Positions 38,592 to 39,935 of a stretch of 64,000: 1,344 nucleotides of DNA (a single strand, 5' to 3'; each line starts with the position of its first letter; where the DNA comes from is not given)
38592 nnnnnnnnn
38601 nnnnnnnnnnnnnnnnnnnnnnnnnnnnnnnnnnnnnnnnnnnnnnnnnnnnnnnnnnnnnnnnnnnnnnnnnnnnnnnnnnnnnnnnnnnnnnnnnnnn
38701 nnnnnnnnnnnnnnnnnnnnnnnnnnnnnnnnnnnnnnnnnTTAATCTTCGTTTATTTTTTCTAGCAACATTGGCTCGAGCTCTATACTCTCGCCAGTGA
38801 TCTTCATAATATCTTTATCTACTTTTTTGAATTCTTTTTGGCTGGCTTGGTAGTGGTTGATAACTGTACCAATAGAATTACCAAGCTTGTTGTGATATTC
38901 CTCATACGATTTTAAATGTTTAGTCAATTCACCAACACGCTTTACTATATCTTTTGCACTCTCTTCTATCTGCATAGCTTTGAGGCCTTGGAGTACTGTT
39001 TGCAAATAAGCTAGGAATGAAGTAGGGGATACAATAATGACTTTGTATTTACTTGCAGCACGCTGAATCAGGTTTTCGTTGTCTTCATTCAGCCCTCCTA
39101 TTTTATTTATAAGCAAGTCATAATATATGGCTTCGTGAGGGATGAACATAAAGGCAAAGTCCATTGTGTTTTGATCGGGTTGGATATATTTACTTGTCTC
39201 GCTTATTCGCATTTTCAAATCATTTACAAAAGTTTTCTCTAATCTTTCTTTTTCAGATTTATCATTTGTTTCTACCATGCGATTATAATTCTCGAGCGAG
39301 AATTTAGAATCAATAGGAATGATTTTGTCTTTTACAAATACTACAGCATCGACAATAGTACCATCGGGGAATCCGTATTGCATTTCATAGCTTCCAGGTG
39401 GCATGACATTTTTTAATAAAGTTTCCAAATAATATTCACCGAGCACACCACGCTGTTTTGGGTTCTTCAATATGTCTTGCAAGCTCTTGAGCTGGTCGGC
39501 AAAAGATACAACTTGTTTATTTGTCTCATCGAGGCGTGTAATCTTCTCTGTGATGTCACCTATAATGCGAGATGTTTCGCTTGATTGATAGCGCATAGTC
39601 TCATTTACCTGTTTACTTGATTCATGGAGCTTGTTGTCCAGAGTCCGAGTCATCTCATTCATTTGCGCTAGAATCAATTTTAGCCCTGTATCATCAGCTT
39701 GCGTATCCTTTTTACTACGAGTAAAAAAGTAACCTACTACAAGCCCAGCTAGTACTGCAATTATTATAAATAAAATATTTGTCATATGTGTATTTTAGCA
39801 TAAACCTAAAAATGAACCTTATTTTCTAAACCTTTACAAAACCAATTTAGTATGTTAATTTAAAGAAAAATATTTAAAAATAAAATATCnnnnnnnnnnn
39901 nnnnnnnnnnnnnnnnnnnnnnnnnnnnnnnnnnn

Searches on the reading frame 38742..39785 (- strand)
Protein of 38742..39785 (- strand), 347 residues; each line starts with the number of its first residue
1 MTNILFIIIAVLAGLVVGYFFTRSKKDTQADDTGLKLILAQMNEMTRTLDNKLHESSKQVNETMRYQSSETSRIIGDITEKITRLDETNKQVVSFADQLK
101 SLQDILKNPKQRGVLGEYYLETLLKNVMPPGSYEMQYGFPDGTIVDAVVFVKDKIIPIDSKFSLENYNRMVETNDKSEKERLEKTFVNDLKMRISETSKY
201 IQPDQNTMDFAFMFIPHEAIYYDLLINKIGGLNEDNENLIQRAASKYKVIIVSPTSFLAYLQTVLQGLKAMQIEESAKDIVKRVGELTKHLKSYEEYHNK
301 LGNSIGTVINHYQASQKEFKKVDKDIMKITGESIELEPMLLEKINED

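Call 3: search_protein_families(library=pfam, proteins=[window:38742-39785:-], max_evalue=0.01)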
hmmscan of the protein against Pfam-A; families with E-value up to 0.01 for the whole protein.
window:38742-39785:- (347 aa): 3 families
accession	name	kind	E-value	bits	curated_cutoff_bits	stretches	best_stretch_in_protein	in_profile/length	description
PF02646.22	RmuC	-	1.3e-53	182.4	26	1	41-320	2-271/291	RmuC family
PF14523.12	Syntaxin_2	-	0.0022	18.5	26.5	1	271-330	40-108/134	Syntaxin-like protein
PF06103.16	DUF948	-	0.0066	17.1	37.2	0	36-102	25-87/89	Bacterial protein of unknown function (DUF948)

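Call 4: search_protein_families(library=ncbifam, proteins=[window:38742-39785:-], max_evalue=0.01)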
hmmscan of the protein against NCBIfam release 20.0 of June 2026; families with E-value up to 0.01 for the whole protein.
window:38742-39785:- (347 aa): 3 families
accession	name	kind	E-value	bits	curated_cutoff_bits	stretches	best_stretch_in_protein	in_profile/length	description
NF007686.0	PRK10361.1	equivalog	5.9e-11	41.7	810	1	152-318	249-409/475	DNA recombination protein RmuC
NF006543.0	PRK09039.1-2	equivalog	0.00027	20.9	305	0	3-108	26-135/350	peptidoglycan -binding protein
NF047515.1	SpiroCoCo_C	equivalog_domain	0.0012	18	125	1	43-112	165-226/313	SpiroCoCo family coiled-coil protein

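Call 5: search_protein_families(library=padloc, proteins=[window:38742-39785:-], max_evalue=0.01)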
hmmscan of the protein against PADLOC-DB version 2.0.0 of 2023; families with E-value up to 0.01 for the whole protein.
window:38742-39785:- (347 aa): 1 family
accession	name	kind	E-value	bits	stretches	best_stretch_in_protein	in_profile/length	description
PDLC03812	RTasRmuC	-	9.2e-18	62.1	1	23-318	119-401/439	DRT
